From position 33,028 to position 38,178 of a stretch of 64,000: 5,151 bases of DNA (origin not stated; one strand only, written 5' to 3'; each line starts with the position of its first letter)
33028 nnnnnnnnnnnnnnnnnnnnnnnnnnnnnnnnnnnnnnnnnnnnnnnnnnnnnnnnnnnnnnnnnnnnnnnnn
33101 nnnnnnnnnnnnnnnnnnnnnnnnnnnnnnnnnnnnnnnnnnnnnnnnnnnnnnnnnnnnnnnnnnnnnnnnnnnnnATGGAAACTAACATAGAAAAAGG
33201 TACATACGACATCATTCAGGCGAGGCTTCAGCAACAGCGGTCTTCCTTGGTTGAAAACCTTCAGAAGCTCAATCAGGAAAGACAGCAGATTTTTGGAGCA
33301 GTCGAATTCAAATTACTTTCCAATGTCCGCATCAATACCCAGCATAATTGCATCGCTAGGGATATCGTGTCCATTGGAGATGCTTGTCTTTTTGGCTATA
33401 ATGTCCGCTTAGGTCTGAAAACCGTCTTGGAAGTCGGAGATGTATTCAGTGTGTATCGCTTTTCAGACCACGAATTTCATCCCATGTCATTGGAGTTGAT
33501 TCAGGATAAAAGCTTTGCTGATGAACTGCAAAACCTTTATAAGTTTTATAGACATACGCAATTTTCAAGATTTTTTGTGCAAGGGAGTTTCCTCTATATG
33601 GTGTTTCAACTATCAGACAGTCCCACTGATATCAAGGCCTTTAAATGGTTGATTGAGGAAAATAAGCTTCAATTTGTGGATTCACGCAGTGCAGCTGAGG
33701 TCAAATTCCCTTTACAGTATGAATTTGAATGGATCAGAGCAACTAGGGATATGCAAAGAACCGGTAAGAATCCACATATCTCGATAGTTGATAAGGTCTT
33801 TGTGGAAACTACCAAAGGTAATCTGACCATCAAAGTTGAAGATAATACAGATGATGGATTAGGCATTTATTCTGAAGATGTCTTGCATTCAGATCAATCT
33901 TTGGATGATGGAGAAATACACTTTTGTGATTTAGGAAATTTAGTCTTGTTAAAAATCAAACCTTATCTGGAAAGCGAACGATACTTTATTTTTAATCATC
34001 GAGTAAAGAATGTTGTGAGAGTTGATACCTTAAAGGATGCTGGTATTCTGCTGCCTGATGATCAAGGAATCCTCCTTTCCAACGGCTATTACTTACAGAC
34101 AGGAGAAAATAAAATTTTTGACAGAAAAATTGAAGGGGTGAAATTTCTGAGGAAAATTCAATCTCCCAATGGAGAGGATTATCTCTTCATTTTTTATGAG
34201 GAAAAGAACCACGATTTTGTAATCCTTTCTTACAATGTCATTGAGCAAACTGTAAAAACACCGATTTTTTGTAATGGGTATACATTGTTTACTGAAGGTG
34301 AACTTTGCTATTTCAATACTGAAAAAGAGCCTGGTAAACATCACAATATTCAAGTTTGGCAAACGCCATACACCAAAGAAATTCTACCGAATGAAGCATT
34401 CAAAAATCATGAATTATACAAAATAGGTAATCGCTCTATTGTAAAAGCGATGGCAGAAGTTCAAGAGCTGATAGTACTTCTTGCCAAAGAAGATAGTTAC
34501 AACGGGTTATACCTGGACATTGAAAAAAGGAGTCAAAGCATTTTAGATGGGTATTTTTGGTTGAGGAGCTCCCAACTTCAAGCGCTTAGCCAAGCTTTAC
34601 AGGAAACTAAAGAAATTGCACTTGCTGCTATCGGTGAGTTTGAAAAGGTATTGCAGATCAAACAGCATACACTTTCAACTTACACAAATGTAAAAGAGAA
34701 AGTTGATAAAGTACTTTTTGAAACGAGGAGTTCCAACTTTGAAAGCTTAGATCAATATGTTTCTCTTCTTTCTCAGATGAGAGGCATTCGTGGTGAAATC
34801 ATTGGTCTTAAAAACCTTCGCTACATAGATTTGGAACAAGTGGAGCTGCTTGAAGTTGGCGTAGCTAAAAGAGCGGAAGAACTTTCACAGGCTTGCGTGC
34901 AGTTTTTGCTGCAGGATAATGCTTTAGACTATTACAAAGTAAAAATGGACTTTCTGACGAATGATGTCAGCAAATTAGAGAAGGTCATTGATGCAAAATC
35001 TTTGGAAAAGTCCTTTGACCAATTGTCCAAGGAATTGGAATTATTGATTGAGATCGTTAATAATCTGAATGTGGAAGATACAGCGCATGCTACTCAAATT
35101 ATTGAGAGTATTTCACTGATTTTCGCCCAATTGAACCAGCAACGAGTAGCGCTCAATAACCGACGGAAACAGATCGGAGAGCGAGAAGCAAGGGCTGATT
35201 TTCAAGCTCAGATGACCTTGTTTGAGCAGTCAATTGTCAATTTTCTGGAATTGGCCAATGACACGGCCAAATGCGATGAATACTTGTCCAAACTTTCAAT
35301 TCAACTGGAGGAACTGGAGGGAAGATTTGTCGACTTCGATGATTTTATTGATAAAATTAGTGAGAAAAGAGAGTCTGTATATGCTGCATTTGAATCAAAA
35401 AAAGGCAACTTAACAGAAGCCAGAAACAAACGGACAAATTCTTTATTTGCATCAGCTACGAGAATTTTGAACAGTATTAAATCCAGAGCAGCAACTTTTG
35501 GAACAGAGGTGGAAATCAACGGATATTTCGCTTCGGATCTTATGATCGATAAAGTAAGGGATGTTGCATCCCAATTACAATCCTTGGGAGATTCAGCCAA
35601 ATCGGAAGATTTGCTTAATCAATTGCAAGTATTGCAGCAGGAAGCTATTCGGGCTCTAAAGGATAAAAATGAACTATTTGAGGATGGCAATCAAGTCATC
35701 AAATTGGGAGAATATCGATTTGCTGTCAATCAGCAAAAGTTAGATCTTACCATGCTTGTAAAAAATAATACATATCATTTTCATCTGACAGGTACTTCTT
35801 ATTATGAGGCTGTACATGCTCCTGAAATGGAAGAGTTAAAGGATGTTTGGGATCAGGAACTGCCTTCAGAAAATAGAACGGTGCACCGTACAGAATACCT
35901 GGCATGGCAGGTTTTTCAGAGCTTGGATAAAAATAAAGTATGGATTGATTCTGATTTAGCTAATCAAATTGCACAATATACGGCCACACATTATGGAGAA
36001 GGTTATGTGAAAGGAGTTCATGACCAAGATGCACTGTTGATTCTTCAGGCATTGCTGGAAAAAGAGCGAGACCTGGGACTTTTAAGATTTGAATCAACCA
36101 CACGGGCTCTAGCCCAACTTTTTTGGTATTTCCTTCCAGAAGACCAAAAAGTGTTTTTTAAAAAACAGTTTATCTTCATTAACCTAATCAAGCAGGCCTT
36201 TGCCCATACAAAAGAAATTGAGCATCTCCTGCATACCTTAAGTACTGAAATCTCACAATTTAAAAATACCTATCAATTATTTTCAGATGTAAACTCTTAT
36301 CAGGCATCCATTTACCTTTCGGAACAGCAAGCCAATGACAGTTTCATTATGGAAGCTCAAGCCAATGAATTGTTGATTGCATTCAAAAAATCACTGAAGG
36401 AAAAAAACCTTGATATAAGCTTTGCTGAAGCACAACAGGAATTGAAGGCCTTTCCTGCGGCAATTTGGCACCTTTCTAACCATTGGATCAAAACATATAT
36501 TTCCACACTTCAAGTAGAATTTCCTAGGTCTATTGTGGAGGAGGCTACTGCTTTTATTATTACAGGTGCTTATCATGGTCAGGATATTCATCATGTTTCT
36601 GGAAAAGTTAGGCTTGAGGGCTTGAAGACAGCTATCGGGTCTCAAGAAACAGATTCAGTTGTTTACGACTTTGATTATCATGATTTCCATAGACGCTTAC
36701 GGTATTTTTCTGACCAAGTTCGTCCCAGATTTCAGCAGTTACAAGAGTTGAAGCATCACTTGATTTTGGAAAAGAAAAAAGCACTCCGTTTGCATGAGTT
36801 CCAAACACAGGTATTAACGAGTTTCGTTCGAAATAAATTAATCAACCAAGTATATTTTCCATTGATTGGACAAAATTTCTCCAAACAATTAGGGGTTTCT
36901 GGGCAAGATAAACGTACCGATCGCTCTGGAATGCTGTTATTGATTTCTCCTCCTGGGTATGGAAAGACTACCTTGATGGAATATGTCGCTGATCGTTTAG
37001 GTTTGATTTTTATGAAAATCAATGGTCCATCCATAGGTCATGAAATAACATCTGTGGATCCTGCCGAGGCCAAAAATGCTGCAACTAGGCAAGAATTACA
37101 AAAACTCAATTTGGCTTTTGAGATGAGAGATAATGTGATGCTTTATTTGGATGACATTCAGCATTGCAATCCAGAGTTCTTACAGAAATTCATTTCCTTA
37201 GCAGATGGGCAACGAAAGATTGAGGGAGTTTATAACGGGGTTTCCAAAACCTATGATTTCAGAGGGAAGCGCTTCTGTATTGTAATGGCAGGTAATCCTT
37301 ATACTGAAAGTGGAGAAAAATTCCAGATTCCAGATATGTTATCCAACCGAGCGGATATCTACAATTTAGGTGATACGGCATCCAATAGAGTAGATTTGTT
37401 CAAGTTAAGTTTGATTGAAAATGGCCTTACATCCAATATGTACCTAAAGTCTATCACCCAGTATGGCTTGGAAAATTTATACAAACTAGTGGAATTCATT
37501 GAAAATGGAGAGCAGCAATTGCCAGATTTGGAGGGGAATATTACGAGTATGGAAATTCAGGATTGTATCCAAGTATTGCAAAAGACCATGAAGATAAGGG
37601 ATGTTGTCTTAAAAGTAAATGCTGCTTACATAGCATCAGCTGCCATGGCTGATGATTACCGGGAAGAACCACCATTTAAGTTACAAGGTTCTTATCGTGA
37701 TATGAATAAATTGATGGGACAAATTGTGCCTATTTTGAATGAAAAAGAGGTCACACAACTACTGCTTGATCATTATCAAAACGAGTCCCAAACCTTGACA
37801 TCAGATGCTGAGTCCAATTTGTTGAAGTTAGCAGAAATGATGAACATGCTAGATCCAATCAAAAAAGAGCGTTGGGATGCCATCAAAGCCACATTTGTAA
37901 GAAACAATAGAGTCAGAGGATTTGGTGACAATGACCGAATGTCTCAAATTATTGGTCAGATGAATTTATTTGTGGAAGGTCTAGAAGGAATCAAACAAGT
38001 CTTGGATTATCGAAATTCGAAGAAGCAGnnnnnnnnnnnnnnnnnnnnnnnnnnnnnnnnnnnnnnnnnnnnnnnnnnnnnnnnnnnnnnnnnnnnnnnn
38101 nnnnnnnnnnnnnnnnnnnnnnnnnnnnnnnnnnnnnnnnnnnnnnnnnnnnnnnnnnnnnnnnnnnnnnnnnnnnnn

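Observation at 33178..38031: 1617-aa orphan giant protein with a single C-terminal MoxR/dynein-like AAA+ module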

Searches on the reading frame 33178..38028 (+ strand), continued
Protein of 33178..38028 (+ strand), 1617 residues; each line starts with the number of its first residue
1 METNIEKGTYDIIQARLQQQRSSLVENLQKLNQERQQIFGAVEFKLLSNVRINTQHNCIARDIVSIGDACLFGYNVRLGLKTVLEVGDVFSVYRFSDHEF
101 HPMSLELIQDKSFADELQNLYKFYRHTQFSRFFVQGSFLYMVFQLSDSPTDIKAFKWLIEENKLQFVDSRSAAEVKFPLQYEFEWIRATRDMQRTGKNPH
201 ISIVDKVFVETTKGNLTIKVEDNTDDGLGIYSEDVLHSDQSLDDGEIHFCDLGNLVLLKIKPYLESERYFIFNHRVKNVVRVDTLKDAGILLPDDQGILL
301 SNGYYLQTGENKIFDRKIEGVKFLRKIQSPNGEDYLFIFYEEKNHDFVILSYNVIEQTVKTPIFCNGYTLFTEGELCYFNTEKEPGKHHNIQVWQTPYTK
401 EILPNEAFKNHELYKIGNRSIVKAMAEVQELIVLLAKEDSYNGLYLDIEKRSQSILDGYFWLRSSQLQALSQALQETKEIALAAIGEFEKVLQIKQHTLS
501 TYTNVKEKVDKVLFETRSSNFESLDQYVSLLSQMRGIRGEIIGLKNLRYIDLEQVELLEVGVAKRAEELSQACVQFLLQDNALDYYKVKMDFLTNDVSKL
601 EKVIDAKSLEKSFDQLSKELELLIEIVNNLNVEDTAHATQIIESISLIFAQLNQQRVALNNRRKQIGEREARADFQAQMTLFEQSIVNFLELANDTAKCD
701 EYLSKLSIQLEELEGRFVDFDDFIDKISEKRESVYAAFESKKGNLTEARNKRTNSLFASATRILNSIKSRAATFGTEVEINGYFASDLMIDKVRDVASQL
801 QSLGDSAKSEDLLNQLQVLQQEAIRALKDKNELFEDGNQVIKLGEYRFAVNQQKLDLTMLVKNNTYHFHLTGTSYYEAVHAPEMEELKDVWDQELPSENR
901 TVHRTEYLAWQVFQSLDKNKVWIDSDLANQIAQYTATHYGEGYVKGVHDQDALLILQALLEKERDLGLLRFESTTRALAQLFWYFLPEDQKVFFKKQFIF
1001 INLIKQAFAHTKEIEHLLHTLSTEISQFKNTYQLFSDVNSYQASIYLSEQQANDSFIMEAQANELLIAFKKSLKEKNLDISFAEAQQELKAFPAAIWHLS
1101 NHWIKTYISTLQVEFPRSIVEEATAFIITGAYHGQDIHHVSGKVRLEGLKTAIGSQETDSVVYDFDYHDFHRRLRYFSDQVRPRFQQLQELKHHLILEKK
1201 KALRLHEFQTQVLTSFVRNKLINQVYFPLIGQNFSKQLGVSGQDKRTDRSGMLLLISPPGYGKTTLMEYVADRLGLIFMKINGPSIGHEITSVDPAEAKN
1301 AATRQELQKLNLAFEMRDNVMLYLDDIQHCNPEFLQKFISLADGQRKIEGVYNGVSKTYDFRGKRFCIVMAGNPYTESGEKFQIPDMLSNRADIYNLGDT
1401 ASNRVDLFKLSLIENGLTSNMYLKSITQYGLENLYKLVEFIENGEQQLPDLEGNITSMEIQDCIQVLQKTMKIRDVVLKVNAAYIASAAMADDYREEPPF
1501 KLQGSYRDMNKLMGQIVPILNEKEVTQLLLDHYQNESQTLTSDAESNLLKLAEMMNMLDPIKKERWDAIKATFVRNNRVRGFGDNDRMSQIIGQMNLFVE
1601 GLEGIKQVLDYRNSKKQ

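Call 111: search_protein_families(library=pfam, proteins=[L009:16521-19025:+, L007:18312-20273:+], max_evalue=0.001)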
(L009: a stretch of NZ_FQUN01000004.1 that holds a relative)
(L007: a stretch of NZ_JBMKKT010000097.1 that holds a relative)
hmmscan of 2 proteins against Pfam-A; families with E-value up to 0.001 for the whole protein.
L009:16521-19025:+ (835 aa): 8 families
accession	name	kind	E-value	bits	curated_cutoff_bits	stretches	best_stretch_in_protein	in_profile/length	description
PF17764.6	PriA_3primeBD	-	4.5e-25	87.8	22.7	1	22-119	1-96/96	3'DNA-binding domain (3'BD)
PF00270.35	DEAD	-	5.8e-19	68.9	26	1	301-465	3-163/167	DEAD/DEAH box helicase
PF04851.21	ResIII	-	2.2e-14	54.1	22.5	1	297-462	3-163/164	Type III restriction enzyme, res subunit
PF18074.6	PriA_C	-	5.2e-13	50.1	26.9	1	738-833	1-94/95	Primosomal protein N C-terminal domain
PF18319.7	Zn_ribbon_PriA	-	2.1e-12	47.2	26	1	551-575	1-25/27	PriA DNA helicase Cys-rich region (CRR) domain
PF00271.37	Helicase_C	-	3.8e-11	43.6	23.5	1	603-694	33-109/110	Helicase conserved C-terminal domain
PF20720.3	nSTAND3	-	0.00013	22.1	27.2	1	303-405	4-111/155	Novel STAND NTPase 3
PF13604.12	AAA_30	-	0.00022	21.4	27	0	297-431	1-105/191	AAA domain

L007:18312-20273:+ (654 aa): 8 families
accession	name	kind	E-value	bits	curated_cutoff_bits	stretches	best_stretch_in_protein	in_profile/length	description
PF01434.24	Peptidase_M41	-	5.3e-65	219.3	29.9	1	449-629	2-190/191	Peptidase family M41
PF00004.35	AAA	-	8.6e-47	159.3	21.2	1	235-367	2-130/131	ATPase family associated with various cellular activities (AAA)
PF17862.7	AAA_lid_3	-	7.6e-17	61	27.2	1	390-433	1-44/45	AAA+ lid domain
PF06480.20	FtsH_ext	-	1e-11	45.4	25.5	1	22-128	2-97/103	FtsH Extracellular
PF20720.3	nSTAND3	-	1.7e-06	28.2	27.2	1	235-383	21-154/155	Novel STAND NTPase 3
PF06068.19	TIP49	-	6.3e-06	26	23.8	1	188-268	14-89/347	TIP49 P-loop domain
PF07728.20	AAA_5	-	7.3e-05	23.2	22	1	235-348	3-125/139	AAA domain (dynein-related subfamily)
PF05496.18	RuvB_N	-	0.00014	22.1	27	0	234-303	36-97/159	Holliday junction DNA helicase RuvB P-loop domain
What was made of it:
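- On Classical AAA clade (PF00004; Vps4/p97/FtsH): A control FtsH scores 159 bits over positions 2-130 (call 111).
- Closest known: HflK/C-FtsH and other SPFH-cage plus AAA+ pairings. Different: Its PF00004 score is 159 bits in a control FtsH (call 111).
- FtsH, a classical AAA protein, gives a comparable 23-bit AAA_5 cross-hit, so the AAA_5 match is not diagnostic (call 111).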

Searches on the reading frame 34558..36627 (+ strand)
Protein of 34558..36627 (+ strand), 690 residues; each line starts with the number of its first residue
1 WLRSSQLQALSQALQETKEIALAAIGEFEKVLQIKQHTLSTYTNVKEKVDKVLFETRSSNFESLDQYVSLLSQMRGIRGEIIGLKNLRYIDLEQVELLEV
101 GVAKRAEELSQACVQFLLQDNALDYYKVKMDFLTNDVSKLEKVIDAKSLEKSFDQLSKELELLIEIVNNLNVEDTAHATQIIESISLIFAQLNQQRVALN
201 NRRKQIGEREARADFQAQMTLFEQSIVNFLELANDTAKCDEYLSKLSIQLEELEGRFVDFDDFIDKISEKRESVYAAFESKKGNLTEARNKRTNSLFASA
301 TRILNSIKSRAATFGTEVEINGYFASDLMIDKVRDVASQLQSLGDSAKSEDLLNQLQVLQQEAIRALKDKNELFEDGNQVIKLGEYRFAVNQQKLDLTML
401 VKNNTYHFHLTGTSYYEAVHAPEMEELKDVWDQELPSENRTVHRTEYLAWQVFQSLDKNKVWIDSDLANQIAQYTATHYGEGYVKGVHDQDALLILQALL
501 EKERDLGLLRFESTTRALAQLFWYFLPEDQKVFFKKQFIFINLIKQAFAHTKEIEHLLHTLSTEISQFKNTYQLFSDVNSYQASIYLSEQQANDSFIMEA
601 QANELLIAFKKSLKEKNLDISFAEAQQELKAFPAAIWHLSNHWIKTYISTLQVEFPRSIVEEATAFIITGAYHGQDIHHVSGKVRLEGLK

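Call 22: search_protein_families(library=pfam, proteins=[window:34558-36627:+], max_evalue=5)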
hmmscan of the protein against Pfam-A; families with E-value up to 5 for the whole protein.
window:34558-36627:+ (690 aa): 5 families
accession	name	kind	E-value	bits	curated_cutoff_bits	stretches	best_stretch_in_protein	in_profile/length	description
PF25472.1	DUF7902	-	1.7e-23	83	26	1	121-205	1-85/85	Domain of unknown function (DUF7902)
PF19191.5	HEF_HK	-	0.047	14.6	24.1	1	38-74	26-61/67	HEF_HK domain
PF22385.1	Cas9_C_2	-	0.11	12.8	27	1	106-164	11-67/94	CRISPR-associated endonuclease Cas9, C-terminal domain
PF15219.11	TEX12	-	0.13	13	27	1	142-203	20-81/85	Testis-expressed 12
PF02421.24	FeoB_N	-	0.16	11.9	27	1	128-203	69-145/156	Ferrous iron transport protein B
